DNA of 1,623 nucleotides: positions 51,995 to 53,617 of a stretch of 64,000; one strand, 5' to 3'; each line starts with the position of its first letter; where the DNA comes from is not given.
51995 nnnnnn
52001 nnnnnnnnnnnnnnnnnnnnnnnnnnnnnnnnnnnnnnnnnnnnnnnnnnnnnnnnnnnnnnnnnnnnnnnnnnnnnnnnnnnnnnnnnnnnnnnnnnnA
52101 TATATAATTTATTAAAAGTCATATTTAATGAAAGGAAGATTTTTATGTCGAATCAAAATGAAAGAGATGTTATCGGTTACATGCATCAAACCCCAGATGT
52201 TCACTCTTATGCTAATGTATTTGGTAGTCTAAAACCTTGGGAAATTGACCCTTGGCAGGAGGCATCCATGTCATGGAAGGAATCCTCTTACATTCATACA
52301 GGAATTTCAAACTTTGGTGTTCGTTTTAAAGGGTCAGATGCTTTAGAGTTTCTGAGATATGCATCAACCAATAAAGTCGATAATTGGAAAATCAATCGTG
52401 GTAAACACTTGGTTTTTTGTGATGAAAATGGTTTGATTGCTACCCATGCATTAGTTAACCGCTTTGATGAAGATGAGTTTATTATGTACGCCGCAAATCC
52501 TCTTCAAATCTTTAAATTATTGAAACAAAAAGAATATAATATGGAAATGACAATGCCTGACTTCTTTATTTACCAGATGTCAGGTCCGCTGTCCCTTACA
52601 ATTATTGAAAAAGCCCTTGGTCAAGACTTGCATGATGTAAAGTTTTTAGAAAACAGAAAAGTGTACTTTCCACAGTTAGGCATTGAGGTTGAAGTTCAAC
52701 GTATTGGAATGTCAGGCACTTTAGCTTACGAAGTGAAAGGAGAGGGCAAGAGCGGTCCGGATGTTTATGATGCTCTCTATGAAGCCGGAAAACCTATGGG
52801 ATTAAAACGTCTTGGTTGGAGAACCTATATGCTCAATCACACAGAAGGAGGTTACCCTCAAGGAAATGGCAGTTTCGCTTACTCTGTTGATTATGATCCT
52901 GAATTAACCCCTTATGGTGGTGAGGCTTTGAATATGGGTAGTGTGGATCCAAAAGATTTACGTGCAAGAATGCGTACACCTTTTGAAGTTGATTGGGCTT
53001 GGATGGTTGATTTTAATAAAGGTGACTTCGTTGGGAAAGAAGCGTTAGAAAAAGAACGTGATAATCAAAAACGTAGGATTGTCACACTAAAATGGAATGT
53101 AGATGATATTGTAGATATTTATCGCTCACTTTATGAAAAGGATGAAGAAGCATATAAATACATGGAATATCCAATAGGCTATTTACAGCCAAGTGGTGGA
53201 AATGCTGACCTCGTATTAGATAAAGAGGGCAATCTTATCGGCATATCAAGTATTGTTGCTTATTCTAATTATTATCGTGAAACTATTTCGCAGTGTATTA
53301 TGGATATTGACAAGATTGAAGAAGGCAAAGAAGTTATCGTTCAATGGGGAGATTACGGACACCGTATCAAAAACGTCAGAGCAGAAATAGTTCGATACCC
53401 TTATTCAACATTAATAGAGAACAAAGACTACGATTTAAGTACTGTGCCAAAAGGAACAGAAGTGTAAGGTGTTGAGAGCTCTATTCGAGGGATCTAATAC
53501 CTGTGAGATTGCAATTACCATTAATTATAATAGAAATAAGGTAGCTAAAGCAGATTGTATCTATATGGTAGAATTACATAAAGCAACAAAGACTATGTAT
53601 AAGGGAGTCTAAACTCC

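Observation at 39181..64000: Five PucR-family regulators (plus a sixth fragment) in 25 kb, each beside a different C1/tetrahydrofolate-type module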

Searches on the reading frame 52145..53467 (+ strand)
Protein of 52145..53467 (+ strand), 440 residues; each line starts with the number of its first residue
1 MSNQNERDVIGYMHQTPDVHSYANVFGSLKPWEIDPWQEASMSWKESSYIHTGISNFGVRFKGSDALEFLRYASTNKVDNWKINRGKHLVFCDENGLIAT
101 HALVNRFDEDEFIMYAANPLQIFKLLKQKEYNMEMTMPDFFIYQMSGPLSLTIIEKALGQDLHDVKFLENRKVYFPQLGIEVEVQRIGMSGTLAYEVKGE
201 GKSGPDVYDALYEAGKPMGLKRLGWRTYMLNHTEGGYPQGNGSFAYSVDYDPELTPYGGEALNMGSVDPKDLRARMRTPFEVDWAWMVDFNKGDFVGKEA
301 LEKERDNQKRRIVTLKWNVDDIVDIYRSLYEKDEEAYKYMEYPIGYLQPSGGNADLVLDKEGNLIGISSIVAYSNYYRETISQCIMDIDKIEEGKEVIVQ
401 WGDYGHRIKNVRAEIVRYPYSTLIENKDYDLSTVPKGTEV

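Call 4: search_protein_families(library=pfam, proteins=[window:52145-53467:+], max_evalue=0.01)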
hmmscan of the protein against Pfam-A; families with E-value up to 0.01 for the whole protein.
window:52145-53467:+ (440 aa): 1 family
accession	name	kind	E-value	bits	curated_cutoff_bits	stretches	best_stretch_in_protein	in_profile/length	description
PF01571.26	GCV_T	-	3.2e-24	86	25.6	1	59-257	51-248/255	Aminomethyltransferase folate-binding domain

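Call 10: search_protein_families(library=ncbifam, proteins=[window:52145-53467:+], max_evalue=0.001)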
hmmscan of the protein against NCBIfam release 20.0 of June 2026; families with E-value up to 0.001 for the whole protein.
window:52145-53467:+ (440 aa): 8 families
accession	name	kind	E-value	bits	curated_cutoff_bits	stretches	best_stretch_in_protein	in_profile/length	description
NF047885.1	VanMgalDeMLigM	equivalog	3.7e-43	148.1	580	1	31-404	29-419/461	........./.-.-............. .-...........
NF047633.1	SyrngDmethDesA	equivalog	3.2e-42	144.6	800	1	31-404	30-417/453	syringate O-demethylase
NF001567.0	PRK00389.1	subfamily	1.8e-17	63.3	300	2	59-220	56-222/359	glycine cleavage system aminomethyltransferase GcvT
TIGR01372.1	soxA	subfamily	5.9e-17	60.8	1164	1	61-237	670-857/996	sarcosine oxidase subunit alpha family protein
NF053776.1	TmaoDeMthMsil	equivalog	9.8e-14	50.8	1100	1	62-245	443-637/763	trimethylamine N-oxide demethylase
NF009133.0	PRK12486.1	equivalog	1.4e-13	50.5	410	1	45-219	52-228/369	dimethylsulfoniopropionate demethylase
TIGR00528.1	gcvT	equivalog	1.4e-09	37.4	235.85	1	59-220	54-222/362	glycine cleavage system aminomethyltransferase GcvT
NF010093.0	PRK13579.1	equivalog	0.00012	21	459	1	59-198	63-202/371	glycine cleavage system aminomethyltransferase GcvT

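Call 13: find_encoding_contigs(protein=window:52145-53467:+, flank=10000, max_places=6)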
Protein window:52145-53467:+ (440 aa): no gene with exactly this product is on record in the collection.

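Call 16: find_homologous_proteins(query=window:52145-53467:+, max_evalue=1e-10)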
Query window:52145-53467:+ (440 aa): 349 proteins with E <= 1e-10 among 3302 candidates; the best 120 are listed.
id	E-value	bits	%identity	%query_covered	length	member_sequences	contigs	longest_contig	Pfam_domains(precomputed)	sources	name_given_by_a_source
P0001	0.0e+0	1024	100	100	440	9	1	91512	PF01571.27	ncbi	ncbi:MAG: hypothetical protein ACOWWH_10585 [Eubacteriaceae bacterium]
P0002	1.8e-257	873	83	100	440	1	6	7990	PF01571.27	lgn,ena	-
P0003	7.0e-250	848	80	100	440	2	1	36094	PF01571.27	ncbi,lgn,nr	ncbi:MAG: aminomethyl transferase family protein [Tissierellia bacterium]|nr:aminomethyl transferase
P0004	3.1e-152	526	54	99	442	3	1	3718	PF01571.27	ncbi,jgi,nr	ncbi:MAG: hypothetical protein LBQ14_02815 [Treponema sp.]|jgi:glycine cleavage system aminomethyltr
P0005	2.3e-146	506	53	100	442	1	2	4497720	PF01571.27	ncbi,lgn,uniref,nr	ncbi:hypothetical protein LPY66_08930 [Dehalobacter sp. DCM]|uniref:hypothetical protein n=1 Tax=Deh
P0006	3.4e-146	506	53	96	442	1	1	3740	PF01571.27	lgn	-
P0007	2.2e-145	503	52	99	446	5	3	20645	PF01571.27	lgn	-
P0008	1.0e-144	501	54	98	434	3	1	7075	PF01571.27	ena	-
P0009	1.2e-144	501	53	99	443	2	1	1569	PF01571.27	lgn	-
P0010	9.6e-143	494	53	98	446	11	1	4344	PF01571.27,PF08669.18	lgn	-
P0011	2.1e-142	493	53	96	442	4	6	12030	PF01571.27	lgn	-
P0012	7.2e-142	492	53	97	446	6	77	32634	PF01571.27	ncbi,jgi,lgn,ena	jgi:glycine cleavage system aminomethyltransferase T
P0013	1.7e-141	490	50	100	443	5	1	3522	PF01571.27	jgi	jgi:glycine cleavage system aminomethyltransferase T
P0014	1.2e-140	488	51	99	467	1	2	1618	PF01571.27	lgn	-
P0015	1.5e-140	487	51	98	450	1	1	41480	PF01571.27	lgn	-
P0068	6.7e-126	439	48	100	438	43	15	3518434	PF01571.27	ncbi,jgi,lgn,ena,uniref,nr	ncbi:aminomethyl transferase family protein [Blautia liquoris]|uniref:Aminomethyl transferase family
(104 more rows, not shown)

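Call 17: find_encoding_contigs(protein=P0003, flank=10000, max_places=3)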
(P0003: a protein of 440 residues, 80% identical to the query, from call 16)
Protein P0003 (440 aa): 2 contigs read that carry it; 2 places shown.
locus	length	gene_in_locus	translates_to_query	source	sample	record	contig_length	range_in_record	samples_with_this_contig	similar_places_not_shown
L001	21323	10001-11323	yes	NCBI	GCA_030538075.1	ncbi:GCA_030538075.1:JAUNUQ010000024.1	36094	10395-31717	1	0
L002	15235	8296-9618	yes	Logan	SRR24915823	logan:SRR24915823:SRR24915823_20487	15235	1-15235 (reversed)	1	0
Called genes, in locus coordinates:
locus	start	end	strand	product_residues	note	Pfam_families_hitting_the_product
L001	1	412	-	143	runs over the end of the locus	-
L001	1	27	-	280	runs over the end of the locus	PF02463:SMC_N (faint), PF13555:AAA_29 (weak), PF00005:ABC_tran, PF13304:AAA_21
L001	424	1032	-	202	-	PF02517:Rce1-like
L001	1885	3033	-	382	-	PF04055:Radical_SAM, PF13353:Fer4_12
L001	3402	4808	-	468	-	PF00512:HisKA (faint), PF02518:HATPase_c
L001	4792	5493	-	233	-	PF00072:Response_reg, PF00486:Trans_reg_C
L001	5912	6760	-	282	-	PF01680:SOR_SNZ, PF05690:ThiG (faint)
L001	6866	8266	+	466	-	PF00392:GntR, PF00155:Aminotran_1_2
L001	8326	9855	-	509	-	PF13556:HTH_30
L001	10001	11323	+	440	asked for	PF01571:GCV_T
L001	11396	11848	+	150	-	-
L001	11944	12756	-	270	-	PF00005:ABC_tran, PF13304:AAA_21 (faint)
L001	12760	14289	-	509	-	PF00682:HMGL-like, PF22617:HCS_D2, PF08502:LeuA_dimer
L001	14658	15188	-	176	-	PF02632:BioY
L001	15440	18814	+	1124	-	-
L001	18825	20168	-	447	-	PF03023:MurJ (faint), PF01554:MatE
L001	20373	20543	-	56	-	PF28096:CC_Se_fam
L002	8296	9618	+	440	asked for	PF01571:GCV_T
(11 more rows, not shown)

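Call 18: find_encoding_contigs(protein=P0068, flank=10000, max_places=3)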
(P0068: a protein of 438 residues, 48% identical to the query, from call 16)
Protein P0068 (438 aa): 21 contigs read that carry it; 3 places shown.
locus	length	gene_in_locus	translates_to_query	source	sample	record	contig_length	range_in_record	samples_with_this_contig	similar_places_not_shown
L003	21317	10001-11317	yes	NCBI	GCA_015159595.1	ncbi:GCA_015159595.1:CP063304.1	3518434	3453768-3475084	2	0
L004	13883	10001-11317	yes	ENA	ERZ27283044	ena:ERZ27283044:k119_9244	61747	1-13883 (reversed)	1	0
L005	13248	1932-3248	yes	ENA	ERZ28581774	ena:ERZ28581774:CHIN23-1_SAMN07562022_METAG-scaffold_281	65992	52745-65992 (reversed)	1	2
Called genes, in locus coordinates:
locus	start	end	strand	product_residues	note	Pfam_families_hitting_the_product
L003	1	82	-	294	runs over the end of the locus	PF03180:Lipoprotein_9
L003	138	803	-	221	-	PF00528:BPD_transp_1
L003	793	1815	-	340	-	PF00005:ABC_tran, PF02463:SMC_N, PF13401:AAA_22 (faint), PF13304:AAA_21 (weak), PF09383:NIL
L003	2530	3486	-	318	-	PF13349:DUF4097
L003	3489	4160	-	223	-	-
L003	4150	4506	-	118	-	PF03551:PadR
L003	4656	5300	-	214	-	PF00702:Hydrolase, PF12710:HAD (weak), PF13419:HAD_2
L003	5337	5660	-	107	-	PF05437:AzlD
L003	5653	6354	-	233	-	PF03591:AzlC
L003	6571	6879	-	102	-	PF07282:Cas12f1-like_TNB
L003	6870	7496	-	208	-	PF12323:HTH_OrfB_IS605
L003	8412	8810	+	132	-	PF18164:GNAT_C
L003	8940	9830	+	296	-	PF00126:HTH_1, PF25213:HVO_A0261_N (weak), PF03466:LysR_substrate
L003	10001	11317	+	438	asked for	PF01571:GCV_T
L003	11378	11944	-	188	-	-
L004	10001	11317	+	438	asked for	PF01571:GCV_T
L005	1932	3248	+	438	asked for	PF01571:GCV_T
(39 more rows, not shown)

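Call 19: find_encoding_contigs(protein=P0005, flank=10000, max_places=2)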
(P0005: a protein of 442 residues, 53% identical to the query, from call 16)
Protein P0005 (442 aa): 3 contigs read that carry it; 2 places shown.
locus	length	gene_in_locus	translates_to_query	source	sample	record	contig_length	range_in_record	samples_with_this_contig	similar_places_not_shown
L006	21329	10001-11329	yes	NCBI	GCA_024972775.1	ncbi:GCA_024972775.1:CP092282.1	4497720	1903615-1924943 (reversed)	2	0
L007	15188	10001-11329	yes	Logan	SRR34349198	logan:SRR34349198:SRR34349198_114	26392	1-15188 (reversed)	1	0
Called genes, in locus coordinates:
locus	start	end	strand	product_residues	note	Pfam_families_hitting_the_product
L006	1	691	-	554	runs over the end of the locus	PF01512:Complex1_51K, PF10589:NADH_4Fe-4S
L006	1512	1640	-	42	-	-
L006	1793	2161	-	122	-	PF00903:Glyoxalase, PF12681:Glyoxalase_2 (weak)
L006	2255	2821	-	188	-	PF02525:Flavodoxin_2, PF03358:FMN_red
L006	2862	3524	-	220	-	PF02607:B12-binding_2, PF02310:B12-binding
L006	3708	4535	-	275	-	PF00015:MCPsignal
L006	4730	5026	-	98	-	-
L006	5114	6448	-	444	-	PF01571:GCV_T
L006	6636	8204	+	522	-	PF13556:HTH_30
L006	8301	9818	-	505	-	PF02954:HTH_8 (faint), PF17853:GGDEF_2 (faint), PF13556:HTH_30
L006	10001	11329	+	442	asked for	PF01571:GCV_T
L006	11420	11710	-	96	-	PF03992:ABM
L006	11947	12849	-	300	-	PF00126:HTH_1, PF03466:LysR_substrate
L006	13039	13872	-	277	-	PF00106:adh_short, PF08659:KR, PF13561:adh_short_C2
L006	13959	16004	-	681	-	PF02730:AFOR_N, PF01314:AFOR_C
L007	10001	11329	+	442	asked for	PF01571:GCV_T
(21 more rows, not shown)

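Call 21: find_related_loci(query=A1, collection=genome_contigs, flank=6000)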
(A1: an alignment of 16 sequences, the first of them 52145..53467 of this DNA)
Query A1 (440 aa) in genome_contigs; peptide patterns used: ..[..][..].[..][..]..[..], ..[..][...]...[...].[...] (x = any residue, [..] = any of these).
142 stretches matched a pattern; 120 encode a relative of the query (tblastn E <= 1e-3); the best 80 are kept; 80 distinct loci.
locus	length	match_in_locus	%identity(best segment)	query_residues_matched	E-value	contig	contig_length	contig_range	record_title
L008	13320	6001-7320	80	1-440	0e+0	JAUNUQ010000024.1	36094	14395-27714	MAG: Tissierellia bacterium isolate S5R_St_5 NODE_367_length_36094_cov_8.510059, whole genome shotgun sequence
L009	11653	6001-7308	52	5-438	3e-147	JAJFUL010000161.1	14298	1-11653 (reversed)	MAG: Spirochaetaceae bacterium isolate bin.451 k141_3068525, whole genome shotgun sequence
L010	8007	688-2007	50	1-437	7e-147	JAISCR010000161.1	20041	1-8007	MAG: Treponema sp. isolate Gx481_bin92 k119_301938, whole genome shotgun sequence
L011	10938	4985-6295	49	5-437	4e-138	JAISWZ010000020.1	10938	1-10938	MAG: Clostridiales bacterium isolate Nc350_bin154 k119_355438, whole genome shotgun sequence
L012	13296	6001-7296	50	10-438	5e-135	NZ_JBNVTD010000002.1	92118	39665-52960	Paenarthrobacter nitroguajacolicus strain G2-1 DSM15323_2, whole genome shotgun sequence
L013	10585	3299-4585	49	10-438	4e-133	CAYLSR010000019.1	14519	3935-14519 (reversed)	MAG TPA_asm: uncultured Mogibacterium sp. isolate SRP278969_co2_128 genome assembly, contig: NODE_4648_length_14519_cov_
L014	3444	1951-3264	48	1-439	4e-136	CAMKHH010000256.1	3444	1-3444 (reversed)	MAG: uncultured Eubacterium sp. isolate SRR12377477_bin.2_metawrap_v1.3_MAG genome assembly, contig: SRR12377477_4226, w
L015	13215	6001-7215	51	32-437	9e-131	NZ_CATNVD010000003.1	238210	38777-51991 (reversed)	Parablautia sp. Marseille-Q6255 contig00003, whole genome shotgun sequence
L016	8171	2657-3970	50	7-439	5e-131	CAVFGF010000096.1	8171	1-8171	Alistipes onderdonkii isolate H07606-L1_cleanbin_000034 genome assembly, contig: Spades_H07606-L1_contig_6549, whole gen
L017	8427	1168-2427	50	25-437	7e-131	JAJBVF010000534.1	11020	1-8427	MAG: Clostridiales bacterium isolate U_127080 U_127080=NODE_491_length_11020_cov_7.546922, whole genome shotgun sequence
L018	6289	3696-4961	50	25-439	3e-131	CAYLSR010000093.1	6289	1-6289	MAG TPA_asm: uncultured Mogibacterium sp. isolate SRP278969_co2_128 genome assembly, contig: NODE_18261_length_6289_cov_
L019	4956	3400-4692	48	5-431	3e-132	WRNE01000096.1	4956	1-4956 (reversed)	MAG: Coriobacteriia bacterium isolate Th196P4bin28 JGI24702J35022_10011388, whole genome shotgun sequence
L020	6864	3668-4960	47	10-437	1e-130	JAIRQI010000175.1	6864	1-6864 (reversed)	MAG: Coriobacteriales bacterium isolate Co333_bin38 k119_1298029, whole genome shotgun sequence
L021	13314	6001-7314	50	3-438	3e-130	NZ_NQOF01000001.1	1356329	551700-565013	Blautia hominis strain KB1 KB1_contig1, whole genome shotgun sequence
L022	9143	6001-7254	50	17-434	3e-129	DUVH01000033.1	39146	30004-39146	MAG TPA_asm: Clostridiaceae bacterium isolate AS08sgBPME_361 163246_AS08, whole genome shotgun sequence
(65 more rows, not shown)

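Call 25: find_encoding_contigs(protein=P0001, flank=10000, max_places=3)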
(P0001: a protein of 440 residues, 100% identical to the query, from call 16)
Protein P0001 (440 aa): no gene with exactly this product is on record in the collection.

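Call 44: search_solved_structures(query=window:52145-53467:+, max_evalue=1e-10, show_alignments=1)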
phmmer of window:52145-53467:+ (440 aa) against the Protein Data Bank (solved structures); distinct sequences matched with E-value up to 1e-10: 3.
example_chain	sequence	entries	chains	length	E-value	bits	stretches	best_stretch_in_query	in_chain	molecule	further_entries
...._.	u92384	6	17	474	1.9e-32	116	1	31-406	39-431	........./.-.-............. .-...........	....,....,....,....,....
5tl4_A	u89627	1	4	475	1.9e-32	115.9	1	31-406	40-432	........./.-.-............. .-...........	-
1woo_A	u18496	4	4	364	8.5e-17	64.4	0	55-214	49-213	Aminomethyltransferase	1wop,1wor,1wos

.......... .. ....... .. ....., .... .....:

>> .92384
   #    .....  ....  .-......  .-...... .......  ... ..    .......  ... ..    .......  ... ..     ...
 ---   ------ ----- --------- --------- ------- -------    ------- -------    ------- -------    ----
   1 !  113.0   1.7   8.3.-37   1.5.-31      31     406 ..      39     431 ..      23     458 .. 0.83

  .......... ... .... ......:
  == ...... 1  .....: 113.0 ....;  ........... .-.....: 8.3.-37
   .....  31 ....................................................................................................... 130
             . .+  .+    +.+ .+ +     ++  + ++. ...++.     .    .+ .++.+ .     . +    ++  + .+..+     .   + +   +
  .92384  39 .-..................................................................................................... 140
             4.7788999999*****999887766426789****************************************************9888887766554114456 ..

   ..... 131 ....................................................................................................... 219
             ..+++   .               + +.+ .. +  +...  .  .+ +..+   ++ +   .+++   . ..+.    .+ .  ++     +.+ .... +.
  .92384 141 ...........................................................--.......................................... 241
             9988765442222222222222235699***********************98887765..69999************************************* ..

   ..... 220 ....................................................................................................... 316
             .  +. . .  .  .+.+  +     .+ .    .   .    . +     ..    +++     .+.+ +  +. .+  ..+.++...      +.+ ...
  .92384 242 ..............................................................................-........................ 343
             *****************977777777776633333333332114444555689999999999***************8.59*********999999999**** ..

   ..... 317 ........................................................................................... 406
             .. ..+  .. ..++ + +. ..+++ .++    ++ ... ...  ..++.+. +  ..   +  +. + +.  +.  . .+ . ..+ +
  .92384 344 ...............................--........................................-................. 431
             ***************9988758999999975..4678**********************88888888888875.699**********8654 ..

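Call 76: search_protein_families(library=pfam, proteins=[L001:11396-11848:+], max_evalue=0.1)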
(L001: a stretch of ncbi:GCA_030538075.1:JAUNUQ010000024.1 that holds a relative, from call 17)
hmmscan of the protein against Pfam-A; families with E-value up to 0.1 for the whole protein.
L001:11396-11848:+ (150 aa): 2 families
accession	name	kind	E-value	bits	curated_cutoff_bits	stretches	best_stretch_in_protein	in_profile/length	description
PF05231.19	MASE1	-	0.032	13.8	29.8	1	13-128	123-230/299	MASE1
PF19506.4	DUF6040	-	0.053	13.4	23.4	1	9-93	70-150/233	Family of unknown function (DUF6040)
